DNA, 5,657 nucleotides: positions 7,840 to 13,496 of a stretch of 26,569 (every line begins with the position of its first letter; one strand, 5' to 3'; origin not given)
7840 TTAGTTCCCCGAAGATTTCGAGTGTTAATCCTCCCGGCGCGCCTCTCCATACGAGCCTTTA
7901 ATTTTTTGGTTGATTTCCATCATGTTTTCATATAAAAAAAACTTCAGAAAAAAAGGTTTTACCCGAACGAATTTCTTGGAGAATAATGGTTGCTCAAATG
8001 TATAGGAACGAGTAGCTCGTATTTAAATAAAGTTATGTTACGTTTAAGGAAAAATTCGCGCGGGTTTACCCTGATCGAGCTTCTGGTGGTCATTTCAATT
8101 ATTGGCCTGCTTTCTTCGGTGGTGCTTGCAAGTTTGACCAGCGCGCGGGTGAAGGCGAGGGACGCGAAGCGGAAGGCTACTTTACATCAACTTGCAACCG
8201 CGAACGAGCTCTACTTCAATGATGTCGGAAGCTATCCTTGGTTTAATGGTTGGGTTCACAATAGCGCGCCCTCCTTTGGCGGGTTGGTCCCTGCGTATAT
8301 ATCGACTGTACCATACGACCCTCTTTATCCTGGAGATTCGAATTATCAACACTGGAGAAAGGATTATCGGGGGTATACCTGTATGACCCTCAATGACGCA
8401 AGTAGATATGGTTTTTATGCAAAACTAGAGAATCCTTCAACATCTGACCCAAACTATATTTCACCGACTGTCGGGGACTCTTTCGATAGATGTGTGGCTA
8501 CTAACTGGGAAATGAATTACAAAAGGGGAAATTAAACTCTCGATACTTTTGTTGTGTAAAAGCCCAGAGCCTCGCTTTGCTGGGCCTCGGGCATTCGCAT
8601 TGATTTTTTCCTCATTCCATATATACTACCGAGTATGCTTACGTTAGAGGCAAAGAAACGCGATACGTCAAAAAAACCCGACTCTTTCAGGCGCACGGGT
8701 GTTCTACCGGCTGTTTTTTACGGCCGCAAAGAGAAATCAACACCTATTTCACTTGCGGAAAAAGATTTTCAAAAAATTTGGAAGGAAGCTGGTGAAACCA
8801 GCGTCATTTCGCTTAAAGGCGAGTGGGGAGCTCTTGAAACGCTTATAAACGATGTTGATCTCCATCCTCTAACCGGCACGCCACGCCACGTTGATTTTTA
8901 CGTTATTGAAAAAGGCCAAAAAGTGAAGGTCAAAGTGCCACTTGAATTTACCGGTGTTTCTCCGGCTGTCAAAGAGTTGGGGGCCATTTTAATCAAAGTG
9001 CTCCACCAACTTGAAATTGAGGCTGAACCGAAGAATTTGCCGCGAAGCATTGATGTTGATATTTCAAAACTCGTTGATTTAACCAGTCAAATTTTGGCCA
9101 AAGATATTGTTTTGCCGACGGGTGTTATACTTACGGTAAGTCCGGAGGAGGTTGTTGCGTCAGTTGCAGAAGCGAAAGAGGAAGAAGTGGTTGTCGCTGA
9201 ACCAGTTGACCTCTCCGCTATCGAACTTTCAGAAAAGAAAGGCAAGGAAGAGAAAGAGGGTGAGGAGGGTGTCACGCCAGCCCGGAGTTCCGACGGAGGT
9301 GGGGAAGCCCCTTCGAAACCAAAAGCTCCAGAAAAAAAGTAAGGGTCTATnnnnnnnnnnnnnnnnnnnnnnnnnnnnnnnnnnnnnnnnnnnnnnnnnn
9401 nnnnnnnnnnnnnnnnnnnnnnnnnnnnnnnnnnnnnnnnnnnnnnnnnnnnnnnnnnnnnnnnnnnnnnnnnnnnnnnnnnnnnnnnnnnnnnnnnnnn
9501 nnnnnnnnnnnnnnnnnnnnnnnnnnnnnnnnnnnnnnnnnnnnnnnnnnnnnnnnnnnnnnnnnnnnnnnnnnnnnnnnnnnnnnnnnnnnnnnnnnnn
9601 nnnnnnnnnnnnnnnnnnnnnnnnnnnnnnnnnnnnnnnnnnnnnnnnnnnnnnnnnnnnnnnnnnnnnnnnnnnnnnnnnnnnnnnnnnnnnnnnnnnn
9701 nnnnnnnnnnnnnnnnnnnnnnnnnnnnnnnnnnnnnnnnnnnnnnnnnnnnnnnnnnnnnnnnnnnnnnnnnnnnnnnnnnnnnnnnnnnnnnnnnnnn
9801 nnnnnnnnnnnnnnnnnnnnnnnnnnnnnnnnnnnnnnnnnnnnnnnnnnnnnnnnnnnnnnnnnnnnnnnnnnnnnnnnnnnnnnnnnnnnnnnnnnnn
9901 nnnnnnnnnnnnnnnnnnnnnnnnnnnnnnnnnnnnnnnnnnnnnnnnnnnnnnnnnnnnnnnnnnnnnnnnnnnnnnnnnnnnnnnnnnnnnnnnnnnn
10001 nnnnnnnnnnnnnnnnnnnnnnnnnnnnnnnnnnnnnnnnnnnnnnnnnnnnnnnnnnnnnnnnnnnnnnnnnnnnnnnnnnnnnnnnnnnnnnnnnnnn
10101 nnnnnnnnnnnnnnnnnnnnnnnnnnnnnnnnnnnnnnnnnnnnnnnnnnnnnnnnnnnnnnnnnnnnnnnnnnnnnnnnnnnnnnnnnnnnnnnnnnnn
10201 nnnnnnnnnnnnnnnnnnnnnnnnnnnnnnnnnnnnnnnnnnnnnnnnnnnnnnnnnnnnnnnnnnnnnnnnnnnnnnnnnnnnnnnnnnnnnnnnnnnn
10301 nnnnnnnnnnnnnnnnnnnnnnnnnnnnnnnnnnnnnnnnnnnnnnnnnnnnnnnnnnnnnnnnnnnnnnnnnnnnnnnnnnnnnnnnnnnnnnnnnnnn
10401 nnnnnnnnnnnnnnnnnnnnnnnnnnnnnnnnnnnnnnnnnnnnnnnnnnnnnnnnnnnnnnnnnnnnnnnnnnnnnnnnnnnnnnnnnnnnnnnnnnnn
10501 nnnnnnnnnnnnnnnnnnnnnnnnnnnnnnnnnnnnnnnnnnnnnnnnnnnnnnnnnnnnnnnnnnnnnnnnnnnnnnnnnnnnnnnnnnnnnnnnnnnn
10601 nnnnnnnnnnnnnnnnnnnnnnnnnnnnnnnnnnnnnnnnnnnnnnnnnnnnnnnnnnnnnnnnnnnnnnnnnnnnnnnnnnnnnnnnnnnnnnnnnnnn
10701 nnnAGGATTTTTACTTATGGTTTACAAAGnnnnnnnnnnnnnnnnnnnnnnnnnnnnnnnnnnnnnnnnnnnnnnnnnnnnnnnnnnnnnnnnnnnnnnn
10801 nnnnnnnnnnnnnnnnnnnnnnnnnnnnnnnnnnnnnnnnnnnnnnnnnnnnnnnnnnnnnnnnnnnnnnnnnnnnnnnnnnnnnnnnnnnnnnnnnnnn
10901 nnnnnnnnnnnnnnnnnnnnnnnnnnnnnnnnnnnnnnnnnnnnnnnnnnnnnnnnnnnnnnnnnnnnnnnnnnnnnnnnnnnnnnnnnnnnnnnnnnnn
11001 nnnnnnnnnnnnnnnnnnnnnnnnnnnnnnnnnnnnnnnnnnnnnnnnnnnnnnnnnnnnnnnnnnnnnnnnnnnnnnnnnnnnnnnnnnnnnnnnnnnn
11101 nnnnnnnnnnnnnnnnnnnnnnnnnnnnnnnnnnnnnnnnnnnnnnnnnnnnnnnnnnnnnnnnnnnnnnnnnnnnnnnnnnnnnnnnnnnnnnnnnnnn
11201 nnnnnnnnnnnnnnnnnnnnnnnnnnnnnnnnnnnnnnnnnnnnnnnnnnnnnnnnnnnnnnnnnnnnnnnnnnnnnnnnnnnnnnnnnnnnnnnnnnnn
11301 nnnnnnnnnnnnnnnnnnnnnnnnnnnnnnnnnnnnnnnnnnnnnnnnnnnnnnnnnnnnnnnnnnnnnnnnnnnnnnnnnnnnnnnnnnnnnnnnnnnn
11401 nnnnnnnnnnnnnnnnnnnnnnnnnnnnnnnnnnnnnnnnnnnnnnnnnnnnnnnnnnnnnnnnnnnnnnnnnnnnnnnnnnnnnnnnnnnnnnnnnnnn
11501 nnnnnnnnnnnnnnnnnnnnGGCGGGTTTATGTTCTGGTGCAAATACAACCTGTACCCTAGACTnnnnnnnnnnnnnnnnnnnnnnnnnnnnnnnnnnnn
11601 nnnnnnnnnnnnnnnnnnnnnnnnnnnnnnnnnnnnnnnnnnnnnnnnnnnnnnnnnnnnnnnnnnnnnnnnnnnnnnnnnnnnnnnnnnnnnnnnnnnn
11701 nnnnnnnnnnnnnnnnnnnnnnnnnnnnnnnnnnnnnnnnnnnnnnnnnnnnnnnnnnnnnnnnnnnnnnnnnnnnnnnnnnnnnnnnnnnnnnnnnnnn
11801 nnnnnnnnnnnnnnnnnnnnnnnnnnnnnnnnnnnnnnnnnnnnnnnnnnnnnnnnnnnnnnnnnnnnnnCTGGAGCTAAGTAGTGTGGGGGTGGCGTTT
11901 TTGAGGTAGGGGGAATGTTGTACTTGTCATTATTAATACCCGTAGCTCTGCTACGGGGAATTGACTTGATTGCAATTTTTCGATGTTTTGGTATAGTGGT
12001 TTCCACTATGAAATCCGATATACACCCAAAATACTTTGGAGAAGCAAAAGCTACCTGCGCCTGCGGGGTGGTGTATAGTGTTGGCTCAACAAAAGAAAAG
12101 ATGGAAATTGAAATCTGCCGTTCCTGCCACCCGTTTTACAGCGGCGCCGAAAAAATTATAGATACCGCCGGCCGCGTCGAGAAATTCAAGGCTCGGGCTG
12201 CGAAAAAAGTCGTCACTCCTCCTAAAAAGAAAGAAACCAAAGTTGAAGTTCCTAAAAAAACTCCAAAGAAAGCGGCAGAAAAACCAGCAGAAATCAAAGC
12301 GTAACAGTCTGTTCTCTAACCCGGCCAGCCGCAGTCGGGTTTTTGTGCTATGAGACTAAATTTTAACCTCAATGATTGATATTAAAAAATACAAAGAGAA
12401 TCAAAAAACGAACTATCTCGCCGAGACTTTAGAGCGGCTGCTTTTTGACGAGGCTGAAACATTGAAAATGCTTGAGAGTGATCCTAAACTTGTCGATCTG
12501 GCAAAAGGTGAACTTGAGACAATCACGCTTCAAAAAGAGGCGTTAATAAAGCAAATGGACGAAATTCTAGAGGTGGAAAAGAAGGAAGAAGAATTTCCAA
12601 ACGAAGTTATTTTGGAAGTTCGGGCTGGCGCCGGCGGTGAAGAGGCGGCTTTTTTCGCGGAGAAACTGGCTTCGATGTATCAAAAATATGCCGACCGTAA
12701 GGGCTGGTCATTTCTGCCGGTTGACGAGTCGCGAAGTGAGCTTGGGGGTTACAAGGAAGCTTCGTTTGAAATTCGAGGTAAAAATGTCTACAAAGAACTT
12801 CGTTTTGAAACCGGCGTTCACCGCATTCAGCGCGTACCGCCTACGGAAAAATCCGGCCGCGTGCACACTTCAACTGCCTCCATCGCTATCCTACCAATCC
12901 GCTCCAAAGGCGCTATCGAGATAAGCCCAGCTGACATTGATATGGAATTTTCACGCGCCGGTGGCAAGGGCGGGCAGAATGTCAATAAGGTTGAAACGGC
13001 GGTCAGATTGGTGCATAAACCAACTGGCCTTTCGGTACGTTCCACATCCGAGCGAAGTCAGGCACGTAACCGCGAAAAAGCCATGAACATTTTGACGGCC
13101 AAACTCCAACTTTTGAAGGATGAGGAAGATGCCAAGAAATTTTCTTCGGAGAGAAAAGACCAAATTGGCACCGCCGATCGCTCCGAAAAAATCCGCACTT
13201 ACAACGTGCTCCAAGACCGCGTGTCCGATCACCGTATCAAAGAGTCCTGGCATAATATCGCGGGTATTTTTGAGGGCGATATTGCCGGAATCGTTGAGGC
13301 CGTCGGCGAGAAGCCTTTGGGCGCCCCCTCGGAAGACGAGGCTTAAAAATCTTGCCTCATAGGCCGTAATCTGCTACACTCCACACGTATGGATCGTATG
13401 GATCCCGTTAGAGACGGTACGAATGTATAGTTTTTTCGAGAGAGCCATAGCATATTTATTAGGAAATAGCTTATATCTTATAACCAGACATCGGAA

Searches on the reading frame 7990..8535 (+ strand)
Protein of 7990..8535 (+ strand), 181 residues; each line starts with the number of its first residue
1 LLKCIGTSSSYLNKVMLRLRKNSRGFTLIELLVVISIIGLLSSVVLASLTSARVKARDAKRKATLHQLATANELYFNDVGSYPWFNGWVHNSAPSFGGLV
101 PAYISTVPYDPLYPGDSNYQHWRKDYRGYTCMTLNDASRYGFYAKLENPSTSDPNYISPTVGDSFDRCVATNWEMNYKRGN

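Call 58: search_protein_families(library=pfam, proteins=[window:7990-8535:+], max_evalue=0.001)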
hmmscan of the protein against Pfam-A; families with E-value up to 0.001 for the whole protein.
window:7990-8535:+ (181 aa): 1 family
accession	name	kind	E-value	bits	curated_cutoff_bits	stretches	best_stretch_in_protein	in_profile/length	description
PF07963.17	N_methyl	-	1.4e-09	37.5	21.2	1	20-46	1-27/27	Prokaryotic N-terminal methylation motif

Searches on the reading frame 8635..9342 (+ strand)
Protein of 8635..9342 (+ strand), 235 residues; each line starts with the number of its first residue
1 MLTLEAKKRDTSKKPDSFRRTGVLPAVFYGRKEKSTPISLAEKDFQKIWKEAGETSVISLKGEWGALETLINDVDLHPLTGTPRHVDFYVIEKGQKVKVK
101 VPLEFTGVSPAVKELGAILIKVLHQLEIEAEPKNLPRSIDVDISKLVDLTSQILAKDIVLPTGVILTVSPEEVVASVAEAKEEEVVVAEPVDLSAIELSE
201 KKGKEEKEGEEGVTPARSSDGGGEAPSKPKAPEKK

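Call 58: search_protein_families(library=pfam, proteins=[window:8635-9342:+], max_evalue=0.001)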
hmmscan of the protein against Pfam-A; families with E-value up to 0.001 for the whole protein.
window:8635-9342:+ (235 aa): 2 families
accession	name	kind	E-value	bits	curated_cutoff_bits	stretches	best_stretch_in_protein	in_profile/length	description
PF14693.11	Ribosomal_TL5_C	-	8.6e-21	74.5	27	1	96-180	1-83/84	Ribosomal protein TL5, C-terminal domain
PF01386.24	Ribosomal_L25p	-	1e-18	68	23.6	1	4-88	1-82/82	Ribosomal L25p family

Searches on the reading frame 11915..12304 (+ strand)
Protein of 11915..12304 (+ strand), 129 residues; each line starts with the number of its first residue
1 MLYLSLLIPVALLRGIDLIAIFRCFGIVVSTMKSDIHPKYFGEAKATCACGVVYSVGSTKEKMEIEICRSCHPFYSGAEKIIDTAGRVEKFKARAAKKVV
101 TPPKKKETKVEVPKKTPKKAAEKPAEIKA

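Call 59: search_protein_families(library=pfam, proteins=[window:11915-12304:+], max_evalue=0.001)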
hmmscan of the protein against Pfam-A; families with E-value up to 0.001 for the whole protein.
window:11915-12304:+ (129 aa): 1 family
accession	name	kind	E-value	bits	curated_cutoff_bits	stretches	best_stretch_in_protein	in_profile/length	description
PF01197.23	Ribosomal_L31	-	2.9e-25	88.7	27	1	32-94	1-63/65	Ribosomal protein L31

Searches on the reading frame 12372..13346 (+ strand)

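Call 59: search_protein_families(library=pfam, proteins=[window:12372-13346:+], max_evalue=0.001)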
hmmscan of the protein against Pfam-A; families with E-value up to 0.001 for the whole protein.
window:12372-13346:+ (324 aa): 2 families
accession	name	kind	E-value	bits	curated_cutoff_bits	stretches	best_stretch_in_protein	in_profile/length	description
PF03462.23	PCRF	-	2.8e-49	168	24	1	5-171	29-194/194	PCRF domain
PF00472.26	RF-1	-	3.4e-35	120.9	35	1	182-288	5-116/116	RF-1 domain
